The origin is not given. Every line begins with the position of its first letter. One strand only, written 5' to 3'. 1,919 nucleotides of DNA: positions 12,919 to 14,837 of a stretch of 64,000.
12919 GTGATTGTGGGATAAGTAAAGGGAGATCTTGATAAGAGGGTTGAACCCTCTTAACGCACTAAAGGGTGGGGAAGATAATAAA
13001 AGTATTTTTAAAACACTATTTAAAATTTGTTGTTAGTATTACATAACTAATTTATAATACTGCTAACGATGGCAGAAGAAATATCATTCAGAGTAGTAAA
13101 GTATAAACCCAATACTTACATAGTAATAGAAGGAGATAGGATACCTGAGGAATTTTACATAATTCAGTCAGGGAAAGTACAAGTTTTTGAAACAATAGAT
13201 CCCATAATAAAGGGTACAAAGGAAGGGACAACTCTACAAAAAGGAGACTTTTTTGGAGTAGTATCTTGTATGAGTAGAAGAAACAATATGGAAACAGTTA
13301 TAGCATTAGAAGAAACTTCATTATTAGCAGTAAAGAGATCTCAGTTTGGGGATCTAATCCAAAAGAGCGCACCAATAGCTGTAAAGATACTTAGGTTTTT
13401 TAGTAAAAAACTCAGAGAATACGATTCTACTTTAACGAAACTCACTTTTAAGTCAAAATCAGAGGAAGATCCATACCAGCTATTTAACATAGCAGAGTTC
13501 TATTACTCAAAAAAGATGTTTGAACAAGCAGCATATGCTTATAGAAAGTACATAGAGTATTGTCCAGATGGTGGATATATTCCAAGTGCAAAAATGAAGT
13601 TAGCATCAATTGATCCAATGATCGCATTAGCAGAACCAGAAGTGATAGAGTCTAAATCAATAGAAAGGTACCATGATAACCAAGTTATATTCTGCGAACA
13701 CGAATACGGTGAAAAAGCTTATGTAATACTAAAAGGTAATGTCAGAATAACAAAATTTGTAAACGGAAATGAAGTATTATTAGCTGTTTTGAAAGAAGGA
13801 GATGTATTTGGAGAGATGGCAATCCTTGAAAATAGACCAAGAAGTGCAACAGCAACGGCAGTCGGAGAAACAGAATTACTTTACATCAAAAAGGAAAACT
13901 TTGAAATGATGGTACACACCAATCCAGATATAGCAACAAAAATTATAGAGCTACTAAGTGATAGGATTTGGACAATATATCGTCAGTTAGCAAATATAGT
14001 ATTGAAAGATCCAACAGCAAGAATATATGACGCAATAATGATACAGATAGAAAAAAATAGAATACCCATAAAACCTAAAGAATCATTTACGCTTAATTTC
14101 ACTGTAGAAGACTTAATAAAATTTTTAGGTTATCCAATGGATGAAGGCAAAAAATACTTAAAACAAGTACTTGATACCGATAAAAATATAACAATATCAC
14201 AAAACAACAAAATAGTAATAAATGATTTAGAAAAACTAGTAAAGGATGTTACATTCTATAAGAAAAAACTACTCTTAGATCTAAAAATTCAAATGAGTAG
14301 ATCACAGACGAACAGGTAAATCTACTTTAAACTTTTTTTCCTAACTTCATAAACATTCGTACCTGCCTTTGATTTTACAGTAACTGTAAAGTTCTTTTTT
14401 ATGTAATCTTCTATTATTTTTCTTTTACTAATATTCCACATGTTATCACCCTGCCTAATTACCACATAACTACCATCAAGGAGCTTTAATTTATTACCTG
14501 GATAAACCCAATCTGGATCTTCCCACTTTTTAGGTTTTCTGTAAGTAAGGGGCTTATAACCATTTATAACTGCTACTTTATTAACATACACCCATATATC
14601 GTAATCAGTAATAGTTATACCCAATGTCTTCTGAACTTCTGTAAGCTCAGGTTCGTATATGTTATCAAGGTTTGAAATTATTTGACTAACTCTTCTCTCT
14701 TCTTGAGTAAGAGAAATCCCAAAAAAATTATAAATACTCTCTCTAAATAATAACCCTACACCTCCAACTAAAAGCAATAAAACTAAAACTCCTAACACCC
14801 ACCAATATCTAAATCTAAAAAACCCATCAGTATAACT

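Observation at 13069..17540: folP / bacterial-PH membrane protein / 646-aa single-TM LysM-like protein operon, convergent with a dual cNMP-binding Crp-like regulator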

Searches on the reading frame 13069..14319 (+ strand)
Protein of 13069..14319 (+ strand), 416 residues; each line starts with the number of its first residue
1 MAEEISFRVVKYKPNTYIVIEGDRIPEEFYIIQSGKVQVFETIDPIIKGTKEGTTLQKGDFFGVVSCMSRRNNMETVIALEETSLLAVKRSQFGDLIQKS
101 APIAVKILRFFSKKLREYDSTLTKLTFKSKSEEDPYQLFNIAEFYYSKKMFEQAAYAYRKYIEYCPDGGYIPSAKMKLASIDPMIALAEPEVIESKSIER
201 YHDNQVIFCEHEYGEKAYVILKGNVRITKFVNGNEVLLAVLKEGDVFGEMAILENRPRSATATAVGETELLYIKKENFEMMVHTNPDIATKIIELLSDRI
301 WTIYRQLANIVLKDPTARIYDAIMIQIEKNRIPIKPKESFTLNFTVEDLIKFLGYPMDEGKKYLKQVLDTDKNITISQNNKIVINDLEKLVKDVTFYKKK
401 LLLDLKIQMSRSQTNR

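Call 3: search_protein_families(library=pfam, proteins=[window:13069-14319:+], max_evalue=1)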
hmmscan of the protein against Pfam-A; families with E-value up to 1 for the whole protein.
window:13069-14319:+ (416 aa): 6 families
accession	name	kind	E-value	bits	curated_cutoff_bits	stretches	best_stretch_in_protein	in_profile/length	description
PF00027.35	cNMP_binding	-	1e-40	138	27.5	2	199-284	2-88/89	Cyclic nucleotide-binding domain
PF00515.34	TPR_1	-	0.0083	16.4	27.8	1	137-167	3-33/34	Tetratricopeptide repeat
PF07719.23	TPR_2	-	0.0084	16.6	27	1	137-167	3-33/34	Tetratricopeptide repeat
PF13174.12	TPR_6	-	0.01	16.9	26.3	1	138-167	3-32/33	Tetratricopeptide repeat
PF01051.27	Rep3_N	-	0.024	15.4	22.4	1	317-400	20-95/141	Initiator Replication protein, WH1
PF13181.12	TPR_8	-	0.091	13.4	25.7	0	138-167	4-33/34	Tetratricopeptide repeat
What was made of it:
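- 13069..14319 (+): Convergent 416-aa protein with two cNMP-binding domains, a TPR-like spacer and a probable C-terminal winged helix. It is a neighbour only and not part of the module. Pfam cNMP_binding 1e-40 in two stretches (call 3).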

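Call 4: search_protein_families(library=ncbifam, proteins=[window:13069-14319:+], max_evalue=1)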
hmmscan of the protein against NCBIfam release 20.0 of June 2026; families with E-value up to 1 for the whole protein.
window:13069-14319:+ (416 aa): 15 families
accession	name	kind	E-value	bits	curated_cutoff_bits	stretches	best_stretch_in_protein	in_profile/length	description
NF008732.0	PRK11753.1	equivalog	5.9e-22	78.2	266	2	193-327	20-156/214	cAMP-activated global transcriptional regulator CRP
TIGR03896.1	cyc_nuc_ocin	subfamily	1.3e-15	57.6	161.05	2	200-299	165-269/317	bacteriocin-type transport-associated protein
NF041163.2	encap_f2b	equivalog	7e-14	51.8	400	2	198-294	97-195/450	family 2B encapsulin nanocompartment shell protein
TIGR03697.1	NtcA_cyano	equivalog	7.7e-13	48.6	244.95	1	206-342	3-142/193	global nitrogen regulator NtcA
NF058543.1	ActPatMycb56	equivalog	5.5e-12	45.2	460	2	205-302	28-124/317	acetyltransferase Pat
NF006901.0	PRK09392.1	equivalog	8.3e-10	38.4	211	1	204-330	38-164/236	transcriptional activator FtrB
NF050806.1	TransRegFixKCaul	equivalog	3e-08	33.2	300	1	194-388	21-208/215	transcriptional regulator FixK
NF045989.1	TransRegFnrLRhodb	equivalog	2.7e-07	30.1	300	1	201-393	41-234/245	transcriptional regulator FnrL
NF007707.0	PRK10402.1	subfamily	3.6e-06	26.7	180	2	7-128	31-150/226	transcriptional regulator YeiL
NF010499.0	PRK13918.1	equivalog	5.1e-05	22.9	274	1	213-308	28-121/205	CRP/FNR family transcriptional regulator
NF050815.1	TransActFtrBCaul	equivalog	6.9e-05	22.2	300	1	194-326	30-162/251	transcriptional activator FtrB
NF053664.1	TransRegPtrACyano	equivalog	0.00055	19.3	300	1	216-321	29-128/196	Crp/Fnr family transcriptional regulator PtrA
NF045910.1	Sul7s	equivalog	0.019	14.9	100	0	287-332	3-47/56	winged-helix single-stranded DNA-binding protein Sul7s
NF053852.1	vesicle_Bd0635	exception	0.036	13.7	250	1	131-178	134-181/223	CpoB-like predatory vesicle lipoprotein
TIGR02795.1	tol_pal_ybgF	equivalog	0.055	14.1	90.1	1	138-181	42-85/119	tol-pal system protein YbgF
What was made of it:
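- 13069..14319 (+): FixK and FnrL alignments reach residues 388-393 (call 4).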

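Call 89: search_protein_families(library=padloc, proteins=[window:13069-14319:+], max_evalue=0.01)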
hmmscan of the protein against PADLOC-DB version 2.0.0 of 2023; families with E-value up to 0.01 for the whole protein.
window:13069-14319:+ (416 aa): 4 families
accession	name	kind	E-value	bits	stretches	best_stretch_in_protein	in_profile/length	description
PDLC00731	Effector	-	1.4e-17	61.6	2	191-300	35-141/306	TIR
PDLC02371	PycTIR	-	1e-15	55.9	1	192-300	33-138/288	-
PDLC00732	Effector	-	2.8e-15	54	2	191-300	31-137/301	TIR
PDLC00734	PycC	-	3.7e-09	34.2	1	194-282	30-120/374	Pycsar cyclase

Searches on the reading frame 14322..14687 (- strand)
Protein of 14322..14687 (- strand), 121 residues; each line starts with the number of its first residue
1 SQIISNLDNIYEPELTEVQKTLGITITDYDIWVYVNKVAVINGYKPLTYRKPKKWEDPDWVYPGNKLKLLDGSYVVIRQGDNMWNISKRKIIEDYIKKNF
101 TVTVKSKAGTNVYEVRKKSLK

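Call 56: search_solved_structures(query=A4, max_evalue=10, show_alignments=3)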
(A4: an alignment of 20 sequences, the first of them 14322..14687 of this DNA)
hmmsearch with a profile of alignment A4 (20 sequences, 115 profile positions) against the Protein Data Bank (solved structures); distinct sequences matched with E-value up to 10: 21.
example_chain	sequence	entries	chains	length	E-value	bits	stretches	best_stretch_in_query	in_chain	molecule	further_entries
8i2e_B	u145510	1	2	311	2e-07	33.7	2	62-80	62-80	Probable peptidoglycan endopeptidase LytE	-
7r1l_A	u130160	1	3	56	2.2e-07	33.6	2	34-61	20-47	Spore coat assembly protein SafA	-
6ve2_O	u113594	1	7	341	3.3e-06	29.8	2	63-83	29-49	LysM domain-containing protein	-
3jc8_Ta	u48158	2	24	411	4.5e-06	29.4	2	40-59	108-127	LysM domain protein | TsaP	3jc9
4uz2_A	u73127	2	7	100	0.00012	24.7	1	53-80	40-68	CELL WALL-BINDING ENDOPEPTIDASE-RELATED PROTEIN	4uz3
4s3k_A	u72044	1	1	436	0.00013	24.7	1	42-79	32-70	Spore germination protein YaaH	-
7pvc_A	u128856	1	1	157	0.00046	22.9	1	32-63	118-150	Potassium binding protein Kbp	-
4xcm_A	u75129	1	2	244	0.0019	20.9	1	53-80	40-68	Cell wall-binding endopeptidase-related protein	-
7vcm_A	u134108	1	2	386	0.0029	20.3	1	32-65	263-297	Green fluorescent protein,Potassium binding protein Kbp,Green fluorescent protein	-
9hvw_D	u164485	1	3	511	0.012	18.3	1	61-80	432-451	Fusion glycoprotein F1,Probable N-acetylmuramidase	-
7cu3_B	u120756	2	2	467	0.036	16.8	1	64-112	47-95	Transmembrane protein FAM155A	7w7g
7wji_D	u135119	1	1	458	0.064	16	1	64-111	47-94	Transmembrane protein FAM155A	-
7cm3_B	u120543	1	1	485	0.069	15.9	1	64-111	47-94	Transmembrane protein FAM155A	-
6xiw_B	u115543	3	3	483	0.07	15.9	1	64-111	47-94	Transmembrane protein FAM155A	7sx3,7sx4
5c8o_A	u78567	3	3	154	0.11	15.2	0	39-58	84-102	MoCVNH3 variant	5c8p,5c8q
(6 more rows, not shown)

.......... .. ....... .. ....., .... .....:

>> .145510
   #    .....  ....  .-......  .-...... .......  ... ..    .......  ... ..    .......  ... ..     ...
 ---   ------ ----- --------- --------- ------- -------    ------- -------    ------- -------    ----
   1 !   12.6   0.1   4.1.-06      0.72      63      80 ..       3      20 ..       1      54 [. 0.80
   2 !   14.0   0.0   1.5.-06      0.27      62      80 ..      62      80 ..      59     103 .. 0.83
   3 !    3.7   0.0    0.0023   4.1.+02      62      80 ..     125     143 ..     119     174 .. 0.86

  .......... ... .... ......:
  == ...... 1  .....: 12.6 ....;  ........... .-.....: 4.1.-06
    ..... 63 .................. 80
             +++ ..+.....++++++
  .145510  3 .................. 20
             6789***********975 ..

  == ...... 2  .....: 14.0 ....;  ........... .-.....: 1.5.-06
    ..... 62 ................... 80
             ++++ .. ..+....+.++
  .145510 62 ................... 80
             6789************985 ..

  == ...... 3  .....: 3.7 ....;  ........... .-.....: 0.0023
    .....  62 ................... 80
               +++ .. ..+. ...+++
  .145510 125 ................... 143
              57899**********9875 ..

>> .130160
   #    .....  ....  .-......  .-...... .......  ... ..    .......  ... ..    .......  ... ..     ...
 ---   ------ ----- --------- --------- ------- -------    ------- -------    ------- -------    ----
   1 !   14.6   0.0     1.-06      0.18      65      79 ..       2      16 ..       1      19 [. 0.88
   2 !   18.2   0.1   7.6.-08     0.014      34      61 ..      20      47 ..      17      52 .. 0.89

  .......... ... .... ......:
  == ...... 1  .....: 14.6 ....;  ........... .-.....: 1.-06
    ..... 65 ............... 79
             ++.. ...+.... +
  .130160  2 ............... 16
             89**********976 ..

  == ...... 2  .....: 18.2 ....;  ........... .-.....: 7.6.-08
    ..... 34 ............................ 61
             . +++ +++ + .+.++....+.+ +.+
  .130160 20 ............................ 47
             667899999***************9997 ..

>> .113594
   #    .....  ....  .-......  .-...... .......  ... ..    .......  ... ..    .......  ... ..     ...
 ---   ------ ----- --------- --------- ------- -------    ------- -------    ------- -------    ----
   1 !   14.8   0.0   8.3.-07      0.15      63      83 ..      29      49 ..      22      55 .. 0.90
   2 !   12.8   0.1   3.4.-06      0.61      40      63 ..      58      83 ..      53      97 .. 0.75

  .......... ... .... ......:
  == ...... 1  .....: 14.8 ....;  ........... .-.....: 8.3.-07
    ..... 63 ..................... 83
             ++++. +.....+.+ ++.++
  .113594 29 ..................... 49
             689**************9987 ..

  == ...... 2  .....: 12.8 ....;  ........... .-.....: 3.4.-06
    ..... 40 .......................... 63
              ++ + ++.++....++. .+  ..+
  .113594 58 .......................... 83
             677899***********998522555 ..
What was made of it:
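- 14472..14621 (-): Periplasmic divergent LysM domain, residues 548-597 (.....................................). The family profile A4 hits PDB LysM domains: LytE 2e-7, SafA 2.2e-7 and TsaP 4.5e-6 (call 56).
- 14325..14468 (-): Second, partial LysM (V-x-x-GDxxW-x-I, residues 599-624) followed by a Brevinematia-specific beta-hairpin tail. Profile positions 62-80 align to the first strand and helix of the LysM domains of LytE and SafA (call 56).
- On LysM domain (PF01476): A second, partial unit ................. aligns to the first strand and helix of LysM (call 56).
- Closest known: HubP / FimV / TsaP-type LysM-anchored landmark and scaffold proteins of proteobacteria. Same: TsaP's LysM is among the PDB hits of the C-terminal profile (call 56).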

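Call 57: search_protein_families(library=pfam, alignment_id=A4, max_evalue=1)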
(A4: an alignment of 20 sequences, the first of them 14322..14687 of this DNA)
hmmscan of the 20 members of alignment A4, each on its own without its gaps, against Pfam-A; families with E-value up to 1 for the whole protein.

A. member 1, window:14322-14687:- (121 aa): 1 family
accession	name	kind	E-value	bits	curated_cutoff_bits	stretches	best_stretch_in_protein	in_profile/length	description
PF24044.1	DUF7353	-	0.017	15.3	27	1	12-34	11-33/60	Domain of unknown function (DUF7353)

B. families by the number of members that match (of 20 scanned): 10 families
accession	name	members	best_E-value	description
PF01476.26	LysM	17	9.9e-07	LysM domain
PF24044.1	DUF7353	2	0.017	Domain of unknown function (DUF7353)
PF23637.1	SH3BP4_C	1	0.013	SH3BP4 C-terminal helical domain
PF02942.19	Flu_B_NS1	1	0.071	Influenza B non-structural protein (NS1)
PF12915.13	DUF3833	1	0.075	Protein of unknown function (DUF3833)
PF03896.21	TRAP_alpha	1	0.081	Translocon-associated protein (TRAP), alpha subunit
PF00018.34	SH3_1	1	0.12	SH3 domain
PF24912.1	SH3_TNRC18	1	0.14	TNRC18-like,(4.1.1) SH3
PF01867.21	Cas_Cas1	1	0.16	CRISPR associated protein Cas1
PF11292.14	DUF3093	1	0.2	Protein of unknown function (DUF3093)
